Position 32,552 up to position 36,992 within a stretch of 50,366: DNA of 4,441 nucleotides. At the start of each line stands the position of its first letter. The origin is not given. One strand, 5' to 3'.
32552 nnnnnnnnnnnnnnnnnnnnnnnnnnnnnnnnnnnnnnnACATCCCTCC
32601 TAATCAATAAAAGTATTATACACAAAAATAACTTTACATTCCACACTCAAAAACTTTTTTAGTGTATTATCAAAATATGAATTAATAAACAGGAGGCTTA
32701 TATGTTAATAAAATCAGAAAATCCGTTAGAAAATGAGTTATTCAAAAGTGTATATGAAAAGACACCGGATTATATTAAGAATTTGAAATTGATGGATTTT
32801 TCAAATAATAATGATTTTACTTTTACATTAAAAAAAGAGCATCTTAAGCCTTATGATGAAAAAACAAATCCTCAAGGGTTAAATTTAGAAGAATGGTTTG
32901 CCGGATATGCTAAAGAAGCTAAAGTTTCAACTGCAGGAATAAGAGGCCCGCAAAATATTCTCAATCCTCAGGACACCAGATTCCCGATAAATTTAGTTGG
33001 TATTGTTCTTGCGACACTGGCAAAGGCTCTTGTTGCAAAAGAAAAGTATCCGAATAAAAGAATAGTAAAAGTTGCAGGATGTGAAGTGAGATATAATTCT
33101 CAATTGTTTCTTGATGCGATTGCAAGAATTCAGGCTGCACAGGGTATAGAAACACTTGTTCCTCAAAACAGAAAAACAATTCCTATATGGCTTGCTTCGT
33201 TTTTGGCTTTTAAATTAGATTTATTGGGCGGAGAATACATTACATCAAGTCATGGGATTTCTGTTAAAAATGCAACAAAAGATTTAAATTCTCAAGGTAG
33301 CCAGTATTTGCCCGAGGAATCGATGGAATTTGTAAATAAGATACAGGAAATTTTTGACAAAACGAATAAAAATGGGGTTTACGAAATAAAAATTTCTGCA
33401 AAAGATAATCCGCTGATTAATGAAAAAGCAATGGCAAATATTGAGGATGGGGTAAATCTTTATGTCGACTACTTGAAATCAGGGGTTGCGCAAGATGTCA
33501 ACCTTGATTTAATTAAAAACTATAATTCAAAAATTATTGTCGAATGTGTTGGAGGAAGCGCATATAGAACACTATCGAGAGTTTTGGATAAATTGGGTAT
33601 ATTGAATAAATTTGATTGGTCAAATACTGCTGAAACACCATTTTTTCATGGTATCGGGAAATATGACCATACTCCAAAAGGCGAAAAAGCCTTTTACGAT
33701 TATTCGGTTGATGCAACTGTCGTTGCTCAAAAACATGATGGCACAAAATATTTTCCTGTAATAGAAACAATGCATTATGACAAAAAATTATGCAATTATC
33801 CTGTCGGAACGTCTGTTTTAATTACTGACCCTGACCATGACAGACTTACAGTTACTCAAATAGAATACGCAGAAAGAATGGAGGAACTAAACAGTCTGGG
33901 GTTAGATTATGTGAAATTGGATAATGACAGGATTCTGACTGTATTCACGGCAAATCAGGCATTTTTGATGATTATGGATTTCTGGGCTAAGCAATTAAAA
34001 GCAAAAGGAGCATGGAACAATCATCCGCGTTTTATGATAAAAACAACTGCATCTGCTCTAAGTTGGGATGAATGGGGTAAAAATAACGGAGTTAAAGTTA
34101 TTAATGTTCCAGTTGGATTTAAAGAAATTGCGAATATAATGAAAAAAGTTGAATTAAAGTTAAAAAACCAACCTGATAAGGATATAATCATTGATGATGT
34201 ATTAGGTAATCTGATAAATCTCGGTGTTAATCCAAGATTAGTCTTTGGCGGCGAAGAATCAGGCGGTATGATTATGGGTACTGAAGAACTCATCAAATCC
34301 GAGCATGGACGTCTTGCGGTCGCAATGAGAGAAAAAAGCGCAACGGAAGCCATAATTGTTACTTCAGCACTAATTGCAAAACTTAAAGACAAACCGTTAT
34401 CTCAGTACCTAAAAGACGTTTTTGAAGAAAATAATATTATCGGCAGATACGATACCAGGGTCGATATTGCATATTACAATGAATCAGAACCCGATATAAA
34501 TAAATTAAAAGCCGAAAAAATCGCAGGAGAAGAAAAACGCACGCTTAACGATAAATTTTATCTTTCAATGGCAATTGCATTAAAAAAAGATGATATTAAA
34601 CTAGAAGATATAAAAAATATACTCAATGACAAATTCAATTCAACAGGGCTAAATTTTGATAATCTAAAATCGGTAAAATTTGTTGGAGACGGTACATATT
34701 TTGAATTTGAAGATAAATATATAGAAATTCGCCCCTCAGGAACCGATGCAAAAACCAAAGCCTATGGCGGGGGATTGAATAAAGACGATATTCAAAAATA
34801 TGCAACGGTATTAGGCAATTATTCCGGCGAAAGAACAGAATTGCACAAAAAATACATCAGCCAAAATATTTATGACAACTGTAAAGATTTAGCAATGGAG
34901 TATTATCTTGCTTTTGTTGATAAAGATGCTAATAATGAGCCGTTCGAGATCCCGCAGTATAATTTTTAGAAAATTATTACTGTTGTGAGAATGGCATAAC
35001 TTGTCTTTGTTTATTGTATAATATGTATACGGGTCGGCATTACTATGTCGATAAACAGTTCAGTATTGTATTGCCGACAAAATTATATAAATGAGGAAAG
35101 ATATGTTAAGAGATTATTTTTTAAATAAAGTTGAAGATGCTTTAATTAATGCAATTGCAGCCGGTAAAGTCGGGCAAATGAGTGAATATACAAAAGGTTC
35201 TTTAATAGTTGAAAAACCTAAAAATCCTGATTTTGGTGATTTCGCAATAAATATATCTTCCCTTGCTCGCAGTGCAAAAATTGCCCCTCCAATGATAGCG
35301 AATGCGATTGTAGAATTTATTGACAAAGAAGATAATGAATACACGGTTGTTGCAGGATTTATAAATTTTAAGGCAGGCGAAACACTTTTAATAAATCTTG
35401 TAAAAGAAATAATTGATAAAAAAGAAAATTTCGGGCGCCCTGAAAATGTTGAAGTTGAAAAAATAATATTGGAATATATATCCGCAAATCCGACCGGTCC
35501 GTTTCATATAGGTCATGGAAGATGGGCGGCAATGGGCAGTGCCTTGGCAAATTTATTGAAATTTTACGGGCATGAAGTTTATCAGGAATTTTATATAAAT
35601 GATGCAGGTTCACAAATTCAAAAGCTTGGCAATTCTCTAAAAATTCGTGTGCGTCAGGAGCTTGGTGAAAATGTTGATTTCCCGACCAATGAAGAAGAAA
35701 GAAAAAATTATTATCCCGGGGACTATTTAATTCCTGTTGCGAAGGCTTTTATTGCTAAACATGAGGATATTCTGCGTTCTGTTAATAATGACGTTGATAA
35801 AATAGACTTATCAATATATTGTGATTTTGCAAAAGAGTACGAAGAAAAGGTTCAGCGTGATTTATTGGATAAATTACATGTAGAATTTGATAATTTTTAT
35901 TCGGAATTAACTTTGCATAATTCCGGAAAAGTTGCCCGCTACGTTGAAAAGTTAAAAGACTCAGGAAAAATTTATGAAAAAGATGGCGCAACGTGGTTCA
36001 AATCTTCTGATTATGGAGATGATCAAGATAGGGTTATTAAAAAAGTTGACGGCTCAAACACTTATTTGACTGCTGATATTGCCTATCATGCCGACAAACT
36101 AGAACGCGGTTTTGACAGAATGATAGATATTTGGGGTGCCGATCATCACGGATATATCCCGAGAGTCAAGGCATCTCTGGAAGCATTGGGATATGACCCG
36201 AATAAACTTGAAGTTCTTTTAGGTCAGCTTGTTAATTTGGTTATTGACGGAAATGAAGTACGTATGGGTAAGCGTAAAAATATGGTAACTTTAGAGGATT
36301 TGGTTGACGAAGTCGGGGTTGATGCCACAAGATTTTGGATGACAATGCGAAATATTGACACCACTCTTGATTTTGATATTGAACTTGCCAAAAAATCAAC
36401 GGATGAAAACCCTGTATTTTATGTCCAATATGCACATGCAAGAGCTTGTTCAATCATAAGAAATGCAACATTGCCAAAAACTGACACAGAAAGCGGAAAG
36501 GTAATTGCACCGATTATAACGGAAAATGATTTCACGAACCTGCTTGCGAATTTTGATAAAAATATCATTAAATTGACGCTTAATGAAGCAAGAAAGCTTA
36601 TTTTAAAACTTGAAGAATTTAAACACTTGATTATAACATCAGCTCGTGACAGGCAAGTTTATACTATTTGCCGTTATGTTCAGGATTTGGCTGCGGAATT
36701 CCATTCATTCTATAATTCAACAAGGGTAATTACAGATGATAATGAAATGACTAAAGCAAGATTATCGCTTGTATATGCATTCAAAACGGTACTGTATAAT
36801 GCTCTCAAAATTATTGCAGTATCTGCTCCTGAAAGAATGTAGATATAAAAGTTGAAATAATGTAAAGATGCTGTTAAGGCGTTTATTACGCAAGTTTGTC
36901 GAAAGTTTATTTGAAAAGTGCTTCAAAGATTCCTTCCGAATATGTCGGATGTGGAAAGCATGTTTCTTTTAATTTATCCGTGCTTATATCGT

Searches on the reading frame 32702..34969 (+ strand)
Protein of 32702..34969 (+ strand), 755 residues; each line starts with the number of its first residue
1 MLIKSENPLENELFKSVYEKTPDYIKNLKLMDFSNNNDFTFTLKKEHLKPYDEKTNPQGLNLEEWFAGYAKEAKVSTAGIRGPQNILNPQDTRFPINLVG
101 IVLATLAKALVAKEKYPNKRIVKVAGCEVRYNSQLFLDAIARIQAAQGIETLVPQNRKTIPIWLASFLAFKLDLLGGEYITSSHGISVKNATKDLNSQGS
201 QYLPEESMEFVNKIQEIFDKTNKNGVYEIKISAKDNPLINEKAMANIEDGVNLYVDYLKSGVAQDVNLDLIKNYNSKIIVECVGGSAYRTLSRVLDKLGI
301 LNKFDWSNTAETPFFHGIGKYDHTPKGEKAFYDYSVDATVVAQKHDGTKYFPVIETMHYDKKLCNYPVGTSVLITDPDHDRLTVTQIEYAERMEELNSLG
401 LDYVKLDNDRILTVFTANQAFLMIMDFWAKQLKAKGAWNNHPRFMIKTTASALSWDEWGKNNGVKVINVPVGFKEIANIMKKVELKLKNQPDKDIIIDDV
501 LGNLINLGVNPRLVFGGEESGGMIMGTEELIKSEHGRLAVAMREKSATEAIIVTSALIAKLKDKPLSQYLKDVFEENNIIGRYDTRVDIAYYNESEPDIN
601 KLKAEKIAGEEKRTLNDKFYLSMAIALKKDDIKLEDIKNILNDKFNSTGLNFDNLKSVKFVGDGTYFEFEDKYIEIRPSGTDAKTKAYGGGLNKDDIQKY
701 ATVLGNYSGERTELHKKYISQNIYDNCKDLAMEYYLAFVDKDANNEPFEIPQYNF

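Call 98: search_protein_families(library=pfam, proteins=[window:32702-34969:+], max_evalue=0.00001)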
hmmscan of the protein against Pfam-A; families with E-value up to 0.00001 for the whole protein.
window:32702-34969:+ (755 aa): 2 families
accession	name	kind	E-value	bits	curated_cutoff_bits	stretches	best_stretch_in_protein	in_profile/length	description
PF02880.22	PGM_PMM_III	-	1.4e-09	38.5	20.7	1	427-575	8-113/115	Phosphoglucomutase/phosphomannomutase, alpha/beta/alpha domain III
PF02878.22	PGM_PMM_I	-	6e-09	36.1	22.5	1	77-216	6-133/138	Phosphoglucomutase/phosphomannomutase, alpha/beta/alpha domain I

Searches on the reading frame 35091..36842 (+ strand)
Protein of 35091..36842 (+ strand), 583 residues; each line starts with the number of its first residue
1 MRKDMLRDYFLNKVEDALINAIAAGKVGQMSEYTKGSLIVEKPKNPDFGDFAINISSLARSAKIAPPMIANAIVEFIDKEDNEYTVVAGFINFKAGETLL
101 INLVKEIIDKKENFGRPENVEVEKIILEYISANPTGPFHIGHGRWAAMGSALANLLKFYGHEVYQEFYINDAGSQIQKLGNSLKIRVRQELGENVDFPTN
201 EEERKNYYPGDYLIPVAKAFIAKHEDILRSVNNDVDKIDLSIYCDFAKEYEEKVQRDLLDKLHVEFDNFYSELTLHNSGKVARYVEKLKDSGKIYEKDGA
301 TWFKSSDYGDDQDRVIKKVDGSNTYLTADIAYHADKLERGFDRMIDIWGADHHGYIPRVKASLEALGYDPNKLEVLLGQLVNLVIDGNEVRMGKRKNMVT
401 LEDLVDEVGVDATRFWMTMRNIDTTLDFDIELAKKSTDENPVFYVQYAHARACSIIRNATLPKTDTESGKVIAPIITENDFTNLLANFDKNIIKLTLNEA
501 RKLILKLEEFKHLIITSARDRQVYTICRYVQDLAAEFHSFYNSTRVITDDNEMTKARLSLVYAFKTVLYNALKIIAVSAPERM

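Call 98: search_protein_families(library=pfam, proteins=[window:35091-36842:+], max_evalue=0.00001)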
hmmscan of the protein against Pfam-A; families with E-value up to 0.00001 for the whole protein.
window:35091-36842:+ (583 aa): 3 families
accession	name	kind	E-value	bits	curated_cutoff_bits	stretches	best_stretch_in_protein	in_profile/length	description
PF05746.21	DALR_1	-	2.5e-28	98.9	22.3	1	445-583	1-117/117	DALR anticodon binding domain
PF00750.26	tRNA-synt_1d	-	3.1e-23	82.8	23.3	1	106-413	4-303/349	tRNA synthetases class I (R), catalytic domain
PF03485.21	Arg_tRNA_synt_N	-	7.3e-13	49.4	21.5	1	22-94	15-84/85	Arginyl tRNA synthetase N terminal domain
